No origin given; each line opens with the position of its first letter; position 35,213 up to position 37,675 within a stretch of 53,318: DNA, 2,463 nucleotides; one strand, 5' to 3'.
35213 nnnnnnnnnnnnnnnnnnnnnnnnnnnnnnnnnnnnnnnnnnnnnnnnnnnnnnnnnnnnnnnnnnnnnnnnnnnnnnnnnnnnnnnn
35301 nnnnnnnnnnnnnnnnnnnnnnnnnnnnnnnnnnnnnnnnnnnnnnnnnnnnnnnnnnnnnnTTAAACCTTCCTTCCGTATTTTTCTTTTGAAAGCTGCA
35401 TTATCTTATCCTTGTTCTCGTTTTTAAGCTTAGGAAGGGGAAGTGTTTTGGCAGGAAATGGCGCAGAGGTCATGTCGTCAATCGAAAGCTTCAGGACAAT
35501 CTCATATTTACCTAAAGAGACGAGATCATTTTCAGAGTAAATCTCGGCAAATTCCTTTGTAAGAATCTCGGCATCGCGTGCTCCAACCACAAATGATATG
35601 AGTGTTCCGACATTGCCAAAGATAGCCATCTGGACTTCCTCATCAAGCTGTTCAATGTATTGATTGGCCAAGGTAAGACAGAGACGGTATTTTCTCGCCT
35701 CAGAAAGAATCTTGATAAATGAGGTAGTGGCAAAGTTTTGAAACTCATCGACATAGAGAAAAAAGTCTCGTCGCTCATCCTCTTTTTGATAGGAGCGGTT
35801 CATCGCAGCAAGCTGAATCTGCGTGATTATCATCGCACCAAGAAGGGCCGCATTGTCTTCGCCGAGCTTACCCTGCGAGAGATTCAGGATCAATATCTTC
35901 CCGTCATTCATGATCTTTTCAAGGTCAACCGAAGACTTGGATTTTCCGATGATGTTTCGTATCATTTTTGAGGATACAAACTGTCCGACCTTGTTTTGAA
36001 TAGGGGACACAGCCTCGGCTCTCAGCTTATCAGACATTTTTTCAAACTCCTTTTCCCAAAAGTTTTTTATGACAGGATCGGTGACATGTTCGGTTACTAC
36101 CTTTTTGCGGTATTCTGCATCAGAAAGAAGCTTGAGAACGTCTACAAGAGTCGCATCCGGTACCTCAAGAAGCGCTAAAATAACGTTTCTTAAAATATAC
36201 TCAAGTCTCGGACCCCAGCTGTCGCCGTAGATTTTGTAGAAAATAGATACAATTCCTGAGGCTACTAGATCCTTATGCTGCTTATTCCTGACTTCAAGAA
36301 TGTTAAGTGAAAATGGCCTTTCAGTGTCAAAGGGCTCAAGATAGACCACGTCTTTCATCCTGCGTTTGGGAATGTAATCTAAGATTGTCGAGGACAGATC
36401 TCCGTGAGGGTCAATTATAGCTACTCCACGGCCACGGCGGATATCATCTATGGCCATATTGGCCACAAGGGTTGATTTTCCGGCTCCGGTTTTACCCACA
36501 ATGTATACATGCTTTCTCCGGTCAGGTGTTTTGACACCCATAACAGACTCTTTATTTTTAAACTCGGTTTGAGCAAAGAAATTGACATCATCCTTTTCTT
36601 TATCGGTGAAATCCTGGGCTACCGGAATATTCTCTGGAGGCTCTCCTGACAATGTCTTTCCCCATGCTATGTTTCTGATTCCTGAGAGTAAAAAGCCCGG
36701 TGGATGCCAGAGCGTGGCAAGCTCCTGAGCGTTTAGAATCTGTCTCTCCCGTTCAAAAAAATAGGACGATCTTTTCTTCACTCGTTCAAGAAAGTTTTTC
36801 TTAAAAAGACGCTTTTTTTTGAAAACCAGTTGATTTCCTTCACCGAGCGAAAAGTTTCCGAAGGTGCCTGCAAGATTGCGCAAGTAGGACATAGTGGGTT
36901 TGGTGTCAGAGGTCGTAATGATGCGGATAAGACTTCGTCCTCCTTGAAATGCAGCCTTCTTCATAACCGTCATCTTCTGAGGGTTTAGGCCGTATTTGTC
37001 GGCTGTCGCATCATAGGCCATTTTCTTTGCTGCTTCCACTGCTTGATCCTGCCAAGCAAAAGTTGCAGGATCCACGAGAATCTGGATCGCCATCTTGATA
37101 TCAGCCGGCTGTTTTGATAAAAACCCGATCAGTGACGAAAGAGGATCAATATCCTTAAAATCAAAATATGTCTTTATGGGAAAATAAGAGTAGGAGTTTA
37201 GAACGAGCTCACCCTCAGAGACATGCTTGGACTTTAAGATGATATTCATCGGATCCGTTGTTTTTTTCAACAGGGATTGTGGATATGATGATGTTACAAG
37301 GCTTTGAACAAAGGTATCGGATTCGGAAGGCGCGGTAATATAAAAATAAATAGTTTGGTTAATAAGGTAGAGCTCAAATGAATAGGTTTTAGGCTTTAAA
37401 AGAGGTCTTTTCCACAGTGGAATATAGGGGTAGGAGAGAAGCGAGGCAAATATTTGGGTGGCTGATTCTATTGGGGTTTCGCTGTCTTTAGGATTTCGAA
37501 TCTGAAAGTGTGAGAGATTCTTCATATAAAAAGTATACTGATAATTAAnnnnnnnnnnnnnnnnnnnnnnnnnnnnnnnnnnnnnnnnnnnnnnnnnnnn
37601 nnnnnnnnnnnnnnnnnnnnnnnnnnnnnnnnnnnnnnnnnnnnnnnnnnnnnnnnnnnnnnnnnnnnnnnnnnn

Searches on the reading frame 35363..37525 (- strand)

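Call 9: search_protein_families(library=pfam, proteins=[window:35363-37525:-], max_evalue=0.001)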
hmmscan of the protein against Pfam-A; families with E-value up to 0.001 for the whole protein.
window:35363-37525:- (720 aa): 5 families
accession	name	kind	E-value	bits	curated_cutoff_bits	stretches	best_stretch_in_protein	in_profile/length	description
PF10412.15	TrwB_AAD_bind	-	5.9e-13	48.9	20.5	1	336-645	14-308/387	Type IV secretion-system coupling protein DNA-binding domain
PF01935.23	DUF87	-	4.8e-09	37.1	23.2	1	337-554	23-204/220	Helicase HerA, central domain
PF12696.13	TraG-D_C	-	5.8e-06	26.7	22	1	590-661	4-77/126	TraM recognition site of TraD and TraG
PF01656.29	CbiA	-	0.00049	20.5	25.4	1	344-534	6-54/125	CobQ/CobB/MinD/ParA nucleotide binding domain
PF25199.1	nSTAND_NTPase5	-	0.00075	19.8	34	0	332-391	36-97/145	Novel STAND NTPase 5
